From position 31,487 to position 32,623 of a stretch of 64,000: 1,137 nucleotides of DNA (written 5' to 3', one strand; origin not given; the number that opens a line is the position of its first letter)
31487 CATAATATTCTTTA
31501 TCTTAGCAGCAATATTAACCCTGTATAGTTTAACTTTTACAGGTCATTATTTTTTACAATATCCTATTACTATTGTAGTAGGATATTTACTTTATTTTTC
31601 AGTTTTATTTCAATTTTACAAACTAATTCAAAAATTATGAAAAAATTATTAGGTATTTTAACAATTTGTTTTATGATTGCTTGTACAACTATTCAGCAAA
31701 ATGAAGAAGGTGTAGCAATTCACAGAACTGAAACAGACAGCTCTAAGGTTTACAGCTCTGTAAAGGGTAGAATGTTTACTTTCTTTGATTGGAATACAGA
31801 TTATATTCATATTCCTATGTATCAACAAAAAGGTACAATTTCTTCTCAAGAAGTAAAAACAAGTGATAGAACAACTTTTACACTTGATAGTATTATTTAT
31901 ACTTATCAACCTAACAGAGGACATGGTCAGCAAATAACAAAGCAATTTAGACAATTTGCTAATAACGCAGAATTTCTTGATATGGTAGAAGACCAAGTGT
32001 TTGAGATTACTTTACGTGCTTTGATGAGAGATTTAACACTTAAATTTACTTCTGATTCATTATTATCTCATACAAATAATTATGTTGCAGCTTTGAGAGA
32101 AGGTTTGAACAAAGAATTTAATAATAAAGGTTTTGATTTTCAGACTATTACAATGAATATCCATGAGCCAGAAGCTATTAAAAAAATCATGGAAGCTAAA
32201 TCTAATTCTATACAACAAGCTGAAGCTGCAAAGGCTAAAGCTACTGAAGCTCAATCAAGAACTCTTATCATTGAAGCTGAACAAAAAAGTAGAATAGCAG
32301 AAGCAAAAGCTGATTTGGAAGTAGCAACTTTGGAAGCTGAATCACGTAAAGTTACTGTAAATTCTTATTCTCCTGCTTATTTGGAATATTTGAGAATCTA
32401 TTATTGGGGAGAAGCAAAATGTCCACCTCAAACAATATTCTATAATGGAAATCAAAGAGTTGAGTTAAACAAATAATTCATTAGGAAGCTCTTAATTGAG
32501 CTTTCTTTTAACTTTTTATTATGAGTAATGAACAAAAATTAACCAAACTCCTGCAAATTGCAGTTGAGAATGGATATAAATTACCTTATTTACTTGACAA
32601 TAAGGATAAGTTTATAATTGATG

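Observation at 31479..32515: SPFH/Band-7 lipoprotein with a co-translated two-TM mini-protein (stomatin-NfeD-like pair) in a phage early region, bounded by its own terminator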

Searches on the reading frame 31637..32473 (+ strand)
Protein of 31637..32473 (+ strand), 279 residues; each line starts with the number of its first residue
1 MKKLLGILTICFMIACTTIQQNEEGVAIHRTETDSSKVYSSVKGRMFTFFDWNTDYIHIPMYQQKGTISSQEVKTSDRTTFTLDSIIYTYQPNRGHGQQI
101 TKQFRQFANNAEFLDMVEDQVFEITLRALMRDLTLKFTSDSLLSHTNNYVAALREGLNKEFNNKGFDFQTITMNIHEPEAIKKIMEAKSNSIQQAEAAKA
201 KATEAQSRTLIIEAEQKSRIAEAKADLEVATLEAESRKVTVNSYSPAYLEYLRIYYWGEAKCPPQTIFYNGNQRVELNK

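Call 3: search_protein_families(library=pfam, proteins=[window:31637-32473:+], max_evalue=1)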
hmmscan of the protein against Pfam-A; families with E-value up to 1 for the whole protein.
window:31637-32473:+ (279 aa): 5 families
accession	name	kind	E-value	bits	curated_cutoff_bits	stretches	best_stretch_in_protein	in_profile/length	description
PF01145.31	Band_7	-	6e-10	39.9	23.6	1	18-204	2-174/176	SPFH domain / Band 7 family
PF10152.14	CCDC53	-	0.048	14.5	24.6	1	147-226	2-81/147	Subunit CCDC53 of WASH complex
PF19040.6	SGNH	-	0.15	12.2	27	1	149-216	33-101/248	SGNH domain (fused to AT3 domains)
PF07386.16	DUF1499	-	0.5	11.3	22.6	1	163-245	20-93/114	Protein of unknown function (DUF1499)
PF14346.11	DUF4398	-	0.79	10.7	27.9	0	190-235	31-76/78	Domain of unknown function (DUF4398)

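Call 4: search_protein_families(library=phrogs, proteins=[window:31637-32473:+], max_evalue=0.1)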
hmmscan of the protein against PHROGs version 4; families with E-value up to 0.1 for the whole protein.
window:31637-32473:+ (279 aa): 3 families
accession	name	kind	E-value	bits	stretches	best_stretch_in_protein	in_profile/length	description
phrog_200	-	other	2.5e-24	87.1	1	5-258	89-339/379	lipoprotein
phrog_18718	-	unknown function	0.063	14.9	1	185-238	45-98/123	-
phrog_30229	-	unknown function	0.1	13.9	0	187-239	35-84/135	-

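Call 6: search_dna_similar(query=window:31637-32473:+, collection=phages, mode=protein, max_rows=40)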
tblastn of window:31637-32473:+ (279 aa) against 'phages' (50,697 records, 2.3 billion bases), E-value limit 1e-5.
Records with a match: 17; places in all: 17; records where one place covers at least 80% of the query: 17.
Best place of each record, by identity: <60% 17.
By first word of the organism name: Cellulophaga 7; Prevotella 4; uncultured 4; Bacteriophage 1; Leptolyngbya 1.
By host as written in the record: - 5; Prevotella sp. 4; Cellulophaga baltica #18 2; Cellulophaga baltica #4 2; Cellulophaga baltica #17 2; Cellulophaga baltica #13 1; Leptolyngbya boryana 1.
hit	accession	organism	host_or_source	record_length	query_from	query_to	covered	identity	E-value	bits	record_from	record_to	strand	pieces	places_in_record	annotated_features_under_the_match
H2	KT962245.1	Cellulophaga phage phi4:1_13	Cellulophaga baltica #13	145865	4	240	85%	28.4%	4e-18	90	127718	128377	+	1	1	SPFH domain / band 7 family protein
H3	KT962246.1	Cellulophaga phage phi4:1_18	Cellulophaga baltica #18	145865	4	240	85%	28.4%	4e-18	90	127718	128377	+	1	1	SPFH domain / band 7 family protein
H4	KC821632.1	Cellulophaga phage phi4:1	Cellulophaga baltica #4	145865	4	240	85%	28.4%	4e-18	90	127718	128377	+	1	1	SPFH domain / Band 7 family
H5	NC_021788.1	Cellulophaga phage phi4:1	Cellulophaga baltica #4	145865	4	240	85%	28.4%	4e-18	90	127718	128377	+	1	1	SPFH domain / Band 7 family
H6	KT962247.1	Cellulophaga phage phi17:2_18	Cellulophaga baltica #18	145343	7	240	84%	28.5%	2e-18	91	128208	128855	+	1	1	SPFH domain / band 7 family protein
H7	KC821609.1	Cellulophaga phage phi17:2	Cellulophaga baltica #17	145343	7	240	84%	28.5%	2e-18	91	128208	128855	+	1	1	SPFH domain / Band 7 family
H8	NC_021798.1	Cellulophaga phage phi17:2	Cellulophaga baltica #17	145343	7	240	84%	28.5%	2e-18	91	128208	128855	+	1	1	SPFH domain / Band 7 family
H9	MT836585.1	Bacteriophage sp.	human fecal samples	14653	6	248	87%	24.7%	7e-13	74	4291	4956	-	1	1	record has no annotation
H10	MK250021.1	Prevotella phage Lak-B2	Prevotella sp.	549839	1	257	92%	22.8%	6e-6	53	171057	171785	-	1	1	record has no annotation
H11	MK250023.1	Prevotella phage Lak-B4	Prevotella sp.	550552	1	257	92%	22.8%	6e-6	53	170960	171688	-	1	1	record has no annotation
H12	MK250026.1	Prevotella phage Lak-B7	Prevotella sp.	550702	1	257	92%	22.8%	6e-6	53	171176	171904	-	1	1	record has no annotation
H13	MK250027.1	Prevotella phage Lak-B8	Prevotella sp.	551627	1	257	92%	22.8%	6e-6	53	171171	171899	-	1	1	record has no annotation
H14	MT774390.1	uncultured phage cr85_1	human feces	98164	2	272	97%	21.7%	8e-6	53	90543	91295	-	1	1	serine protease | hypothetical protein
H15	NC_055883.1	uncultured phage cr85_1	human feces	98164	2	272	97%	21.7%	8e-6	53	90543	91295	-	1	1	serine protease | hypothetical protein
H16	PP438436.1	Leptolyngbya phage Lbo-JY46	Leptolyngbya boryana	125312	4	239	85%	24.5%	1e-14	79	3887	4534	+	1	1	hypothetical protein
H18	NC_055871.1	uncultured phage cr106_1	human feces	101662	4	263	93%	22.0%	6e-6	53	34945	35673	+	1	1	hypothetical protein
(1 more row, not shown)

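Call 7: get_annotated_region(hit=H5, flank=3000)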
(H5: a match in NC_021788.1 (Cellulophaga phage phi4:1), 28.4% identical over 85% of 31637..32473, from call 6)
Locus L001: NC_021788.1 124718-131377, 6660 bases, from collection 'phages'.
description: Cellulophaga phage phi4:1, complete genome.
organism: Cellulophaga phage phi4:1 (NCBI taxid 1328029)
taxonomy: Viruses; Duplodnaviria; Heunggongvirae; Uroviricota; Caudoviricetes; Lightbulbvirus; Lightbulbvirus Cba41
host: Cellulophaga baltica #4; source: seawater; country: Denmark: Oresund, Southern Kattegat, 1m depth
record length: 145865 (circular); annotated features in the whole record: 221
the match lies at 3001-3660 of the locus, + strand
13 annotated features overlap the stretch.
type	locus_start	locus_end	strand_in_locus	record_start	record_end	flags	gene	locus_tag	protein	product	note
CDS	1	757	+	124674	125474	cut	-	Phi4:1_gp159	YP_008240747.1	hypothetical protein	-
CDS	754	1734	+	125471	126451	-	-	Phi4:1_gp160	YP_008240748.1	3'-5' exonuclease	annotation based on sequence similarity to NCBI ZP_08820154, CDD cd05782, and Pfam PF10108.4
CDS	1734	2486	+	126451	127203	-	-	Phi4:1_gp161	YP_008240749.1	hypothetical protein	-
CDS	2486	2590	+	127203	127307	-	-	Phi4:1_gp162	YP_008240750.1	hypothetical protein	-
CDS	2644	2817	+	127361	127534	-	-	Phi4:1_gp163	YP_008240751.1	hypothetical protein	-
CDS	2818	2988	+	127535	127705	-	-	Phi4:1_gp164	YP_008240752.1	hypothetical protein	-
CDS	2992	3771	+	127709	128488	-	-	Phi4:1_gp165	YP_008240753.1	SPFH domain / Band 7 family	annotation based on sequence similarity to NCBI ZP_06999112, CDD pfam01145, and Pfam PF01145.20; part of structural ...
CDS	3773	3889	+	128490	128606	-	-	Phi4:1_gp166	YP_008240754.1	hypothetical protein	-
CDS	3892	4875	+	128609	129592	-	-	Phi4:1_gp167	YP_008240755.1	membrane protein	annotation based on sequence similarity to NCBI ZP_10000253, CDD cd07185, and Pfam PF00691.15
CDS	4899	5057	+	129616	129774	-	-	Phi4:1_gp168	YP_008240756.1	hypothetical protein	-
CDS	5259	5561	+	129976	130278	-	-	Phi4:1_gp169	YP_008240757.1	hypothetical protein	-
CDS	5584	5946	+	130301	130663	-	-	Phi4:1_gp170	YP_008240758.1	hypothetical protein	-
CDS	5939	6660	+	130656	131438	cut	-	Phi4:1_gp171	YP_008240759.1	hypothetical protein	-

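Call 8: get_annotated_region(hit=H15, flank=3000)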
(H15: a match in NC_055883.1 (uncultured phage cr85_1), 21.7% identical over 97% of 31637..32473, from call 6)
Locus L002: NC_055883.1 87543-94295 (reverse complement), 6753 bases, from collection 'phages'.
description: CrAssphage cr85_1, complete genome.
organism: uncultured phage cr85_1 (NCBI taxid 2772074)
taxonomy: Viruses; Duplodnaviria; Heunggongvirae; Uroviricota; Caudoviricetes; Crassvirales; Steigviridae; Asinivirinae; Kahnovirus; Kahnovirus oralis
host: -; source: human feces; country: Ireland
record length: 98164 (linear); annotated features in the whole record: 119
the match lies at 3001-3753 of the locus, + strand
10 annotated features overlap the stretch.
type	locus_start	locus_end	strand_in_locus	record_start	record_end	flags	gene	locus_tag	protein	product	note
CDS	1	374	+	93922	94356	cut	-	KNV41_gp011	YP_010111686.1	hypothetical protein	gp_24285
CDS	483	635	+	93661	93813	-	-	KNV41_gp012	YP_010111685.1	nicotinamide phosphoribosyltransferase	gp_24284; nicotinamide phosphoribosyltransferase [Bacillus phage Kida]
CDS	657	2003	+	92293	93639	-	-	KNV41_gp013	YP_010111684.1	nicotinamide phosphoribosyl transferase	gp_24283; gp256 [Bacillus phage W.Ph.]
CDS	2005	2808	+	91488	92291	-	-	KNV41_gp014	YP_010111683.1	ribose-phosphate pyrophosphokinase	gp_24282; putative ribose-phosphate pyrophosphokinase [Pseudomonas phage JG004]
CDS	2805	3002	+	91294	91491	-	-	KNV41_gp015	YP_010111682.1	hypothetical protein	gp_24281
CDS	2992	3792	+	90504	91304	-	-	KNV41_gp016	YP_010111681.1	serine protease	gp_24280; serine protease [Erwinia phage vB_EamP-S6]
CDS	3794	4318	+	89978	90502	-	-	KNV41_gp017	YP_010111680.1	hypothetical protein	gp_24279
CDS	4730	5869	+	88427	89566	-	-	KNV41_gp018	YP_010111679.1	putative HKD family nuclease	gp_24278; putative HKD family nuclease [phiCrAss001]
CDS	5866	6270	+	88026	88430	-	-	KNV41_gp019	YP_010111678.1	hypothetical protein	gp_24277; Phage protein (N4 Gp49/phage Sf6 gene66)-family [phiCrAss001]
CDS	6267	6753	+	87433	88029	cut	-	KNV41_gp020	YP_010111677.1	hypothetical protein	gp_24276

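Call 9: get_annotated_region(hit=H16, flank=3000)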
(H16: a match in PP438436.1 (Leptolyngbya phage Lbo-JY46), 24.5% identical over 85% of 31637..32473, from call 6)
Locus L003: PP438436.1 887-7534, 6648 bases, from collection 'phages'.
description: Leptolyngbya phage Lbo-JY46, complete genome.
organism: Leptolyngbya phage Lbo-JY46 (NCBI taxid 3128135)
taxonomy: Viruses; Duplodnaviria; Heunggongvirae; Uroviricota; Caudoviricetes
host: Leptolyngbya boryana; source: China; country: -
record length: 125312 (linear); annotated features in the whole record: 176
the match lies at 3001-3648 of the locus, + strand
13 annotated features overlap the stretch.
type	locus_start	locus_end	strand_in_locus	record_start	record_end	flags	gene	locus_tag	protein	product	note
CDS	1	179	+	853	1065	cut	-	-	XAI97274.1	hypothetical protein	-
CDS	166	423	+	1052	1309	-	-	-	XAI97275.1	hypothetical protein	-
CDS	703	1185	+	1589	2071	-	-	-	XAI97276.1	hypothetical protein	-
CDS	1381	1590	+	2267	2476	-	-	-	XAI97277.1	hypothetical protein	-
tRNA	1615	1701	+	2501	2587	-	-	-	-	tRNA-Leu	-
CDS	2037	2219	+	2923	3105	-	-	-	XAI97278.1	hypothetical protein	-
CDS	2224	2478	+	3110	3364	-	-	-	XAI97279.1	hypothetical protein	-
CDS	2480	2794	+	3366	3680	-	-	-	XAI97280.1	hypothetical protein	-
CDS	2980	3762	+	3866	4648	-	-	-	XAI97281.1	hypothetical protein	-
CDS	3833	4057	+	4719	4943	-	-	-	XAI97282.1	hypothetical protein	-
CDS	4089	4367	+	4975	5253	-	-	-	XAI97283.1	hypothetical protein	-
CDS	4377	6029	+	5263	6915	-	-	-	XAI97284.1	hypothetical protein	-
CDS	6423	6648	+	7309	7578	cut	-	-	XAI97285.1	hypothetical protein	-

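Call 10: get_annotated_region(hit=H18, flank=3000)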
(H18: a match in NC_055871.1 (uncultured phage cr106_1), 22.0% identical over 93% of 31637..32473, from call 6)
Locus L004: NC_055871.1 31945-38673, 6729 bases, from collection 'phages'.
description: CrAssphage cr106_1, complete genome.
organism: uncultured phage cr106_1 (NCBI taxid 2772062)
taxonomy: Viruses; Duplodnaviria; Heunggongvirae; Uroviricota; Caudoviricetes; Crassvirales; Steigviridae; Asinivirinae; Mahstovirus; Mahstovirus faecalis
host: -; source: human feces; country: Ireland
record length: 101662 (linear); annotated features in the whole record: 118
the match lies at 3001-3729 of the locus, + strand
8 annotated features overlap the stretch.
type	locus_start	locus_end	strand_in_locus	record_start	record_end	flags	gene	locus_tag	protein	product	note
CDS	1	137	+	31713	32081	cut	-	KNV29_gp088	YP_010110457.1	hypothetical protein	gp_13264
CDS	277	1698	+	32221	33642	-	-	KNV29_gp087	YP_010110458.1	RNA-binding protein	gp_13265; TROVE domain-containing protein [phiCrAss001]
CDS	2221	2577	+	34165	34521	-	-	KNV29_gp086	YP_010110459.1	hypothetical protein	gp_13266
CDS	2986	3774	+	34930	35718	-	-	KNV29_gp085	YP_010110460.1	hypothetical protein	gp_13267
CDS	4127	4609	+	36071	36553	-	-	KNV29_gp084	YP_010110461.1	glycoside hydrolase/peptidoglycan hydrolase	gp_13268; Glycoside hydrolase/peptidoglycan hydrolase [phiCrAss001]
CDS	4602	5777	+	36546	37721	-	-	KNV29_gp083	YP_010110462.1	putative HKD family nuclease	gp_13269; putative HKD family nuclease [phiCrAss001]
CDS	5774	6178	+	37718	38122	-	-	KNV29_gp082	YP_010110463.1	hypothetical protein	gp_13270; Phage protein (N4 Gp49/phage Sf6 gene66)-family [phiCrAss001]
CDS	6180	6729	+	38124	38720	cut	-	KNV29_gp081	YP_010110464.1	hypothetical protein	gp_13271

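Call 19: find_homologous_proteins(query=window:31637-32473:+, max_evalue=0.00001)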
Query window:31637-32473:+ (279 aa): 4 proteins with E <= 0.00001 among 1826 candidates.
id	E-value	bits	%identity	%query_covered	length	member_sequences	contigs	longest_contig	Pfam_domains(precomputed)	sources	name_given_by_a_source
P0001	3.2e-108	379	61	99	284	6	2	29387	PF01145.32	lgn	-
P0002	4.6e-105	369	61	97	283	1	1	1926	PF01145.32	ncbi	-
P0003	8.2e-97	342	57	100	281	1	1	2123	PF01145.32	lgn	-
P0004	2.9e-94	333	100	54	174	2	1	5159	-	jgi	-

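Call 20: find_related_loci(query=window:31637-32473:+, collection=viral_contigs, flank=4000)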
Query window:31637-32473:+ (279 aa) in viral_contigs; peptide patterns used: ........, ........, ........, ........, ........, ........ (x = any residue, [..] = any of these).
8 stretches matched a pattern, but none encodes a relative of the query by tblastn (E <= 1e-3).

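Call 21: find_encoding_contigs(protein=P0001, flank=5000, max_places=4)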
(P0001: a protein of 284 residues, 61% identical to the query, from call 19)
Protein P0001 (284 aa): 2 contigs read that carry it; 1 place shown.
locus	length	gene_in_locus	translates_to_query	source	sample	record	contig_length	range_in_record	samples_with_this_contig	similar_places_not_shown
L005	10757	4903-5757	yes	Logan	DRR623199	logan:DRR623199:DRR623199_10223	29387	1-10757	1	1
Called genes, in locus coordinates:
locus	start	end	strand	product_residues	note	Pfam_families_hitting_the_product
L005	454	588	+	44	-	-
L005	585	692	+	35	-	-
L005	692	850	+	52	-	-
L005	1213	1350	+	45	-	-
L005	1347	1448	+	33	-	-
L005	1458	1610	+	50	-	-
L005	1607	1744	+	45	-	-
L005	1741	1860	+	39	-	-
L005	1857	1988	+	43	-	-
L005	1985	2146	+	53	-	-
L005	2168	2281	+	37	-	-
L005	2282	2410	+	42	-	-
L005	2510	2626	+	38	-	-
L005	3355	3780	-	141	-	PF11645:PDDEXK_5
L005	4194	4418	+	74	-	-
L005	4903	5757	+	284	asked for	PF01145:Band_7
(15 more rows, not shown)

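Call 22: find_encoding_contigs(protein=P0002, flank=5000, max_places=3)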
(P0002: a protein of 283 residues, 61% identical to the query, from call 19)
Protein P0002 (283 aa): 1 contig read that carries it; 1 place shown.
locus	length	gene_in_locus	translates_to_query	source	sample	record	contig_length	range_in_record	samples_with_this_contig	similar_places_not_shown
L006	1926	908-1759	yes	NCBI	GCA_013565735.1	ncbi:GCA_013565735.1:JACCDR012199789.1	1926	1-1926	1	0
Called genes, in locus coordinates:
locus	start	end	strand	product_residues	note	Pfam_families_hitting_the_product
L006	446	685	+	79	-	-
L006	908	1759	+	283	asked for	PF01145:Band_7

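Call 23: find_encoding_contigs(protein=P0003, flank=5000, max_places=3)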
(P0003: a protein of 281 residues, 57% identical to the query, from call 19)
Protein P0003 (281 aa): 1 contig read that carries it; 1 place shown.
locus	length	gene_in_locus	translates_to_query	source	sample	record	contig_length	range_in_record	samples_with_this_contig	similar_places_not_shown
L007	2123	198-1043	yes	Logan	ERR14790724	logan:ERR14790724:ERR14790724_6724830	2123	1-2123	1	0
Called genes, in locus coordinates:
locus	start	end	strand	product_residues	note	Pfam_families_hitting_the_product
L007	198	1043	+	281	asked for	PF01145:Band_7 (weak)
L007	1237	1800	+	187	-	-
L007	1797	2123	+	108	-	?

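Call 24: find_encoding_contigs(protein=P0004, flank=5000, max_places=3)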
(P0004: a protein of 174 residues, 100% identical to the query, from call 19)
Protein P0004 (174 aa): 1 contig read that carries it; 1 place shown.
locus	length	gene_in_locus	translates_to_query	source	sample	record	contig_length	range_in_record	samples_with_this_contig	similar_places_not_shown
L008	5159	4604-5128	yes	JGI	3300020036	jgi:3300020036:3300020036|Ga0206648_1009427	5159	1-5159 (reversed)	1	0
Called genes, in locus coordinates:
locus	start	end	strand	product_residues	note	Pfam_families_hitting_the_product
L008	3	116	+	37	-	?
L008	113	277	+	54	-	-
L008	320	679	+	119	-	PF03330:DPBB_1 (weak)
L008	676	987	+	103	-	-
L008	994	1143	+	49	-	-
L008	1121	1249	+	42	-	-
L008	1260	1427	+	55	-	-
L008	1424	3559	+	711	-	PF26675:DUF8224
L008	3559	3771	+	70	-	-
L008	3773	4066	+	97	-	-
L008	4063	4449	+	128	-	-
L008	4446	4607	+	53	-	-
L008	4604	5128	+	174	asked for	-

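Call 36: find_related_loci(query=A1, collection=viral_contigs, flank=3000)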
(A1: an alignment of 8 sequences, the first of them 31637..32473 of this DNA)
Query A1 (279 aa) in viral_contigs; peptide patterns used: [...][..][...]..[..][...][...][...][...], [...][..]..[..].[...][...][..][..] (x = any residue, [..] = any of these).
497 stretches matched a pattern; 117 encode a relative of the query (tblastn E <= 1e-3); the best 80 are kept; 80 distinct loci.
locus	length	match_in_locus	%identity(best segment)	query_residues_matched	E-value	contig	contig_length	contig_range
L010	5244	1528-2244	28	1-253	2e-28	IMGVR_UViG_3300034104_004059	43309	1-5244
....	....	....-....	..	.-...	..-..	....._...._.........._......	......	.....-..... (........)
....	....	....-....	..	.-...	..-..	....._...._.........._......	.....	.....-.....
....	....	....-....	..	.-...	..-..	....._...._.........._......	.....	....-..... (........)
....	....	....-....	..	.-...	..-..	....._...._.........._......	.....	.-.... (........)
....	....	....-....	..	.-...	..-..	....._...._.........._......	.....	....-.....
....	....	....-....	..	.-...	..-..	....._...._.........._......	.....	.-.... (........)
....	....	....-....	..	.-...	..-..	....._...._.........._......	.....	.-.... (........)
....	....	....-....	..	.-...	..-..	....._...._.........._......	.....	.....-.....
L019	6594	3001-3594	29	1-199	6e-25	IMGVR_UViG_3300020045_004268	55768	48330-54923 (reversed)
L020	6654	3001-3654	30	4-226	2e-24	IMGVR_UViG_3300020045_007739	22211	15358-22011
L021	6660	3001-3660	28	4-240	2e-23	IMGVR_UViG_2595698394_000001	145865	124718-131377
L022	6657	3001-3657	27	7-243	1e-22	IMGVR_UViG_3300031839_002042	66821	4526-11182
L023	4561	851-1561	26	4-253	2e-22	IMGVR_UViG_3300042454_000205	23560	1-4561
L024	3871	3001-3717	26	1-253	2e-22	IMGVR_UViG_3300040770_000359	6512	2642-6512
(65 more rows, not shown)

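Call 49: search_protein_families(library=ncbifam, proteins=[window:31637-32473:+], max_evalue=1)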
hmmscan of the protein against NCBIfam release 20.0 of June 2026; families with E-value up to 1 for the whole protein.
window:31637-32473:+ (279 aa): 1 family
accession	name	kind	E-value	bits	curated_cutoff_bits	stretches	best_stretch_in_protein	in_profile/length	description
NF045606.1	lipo_J517_1871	equivalog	0.21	11.6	60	1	1-99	1-102/133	J517_1871 family lipoprotein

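Call 50: search_protein_families(library=padloc, proteins=[window:31637-32473:+], max_evalue=1)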
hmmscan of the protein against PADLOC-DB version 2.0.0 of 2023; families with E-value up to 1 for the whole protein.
window:31637-32473:+ (279 aa): 0 families
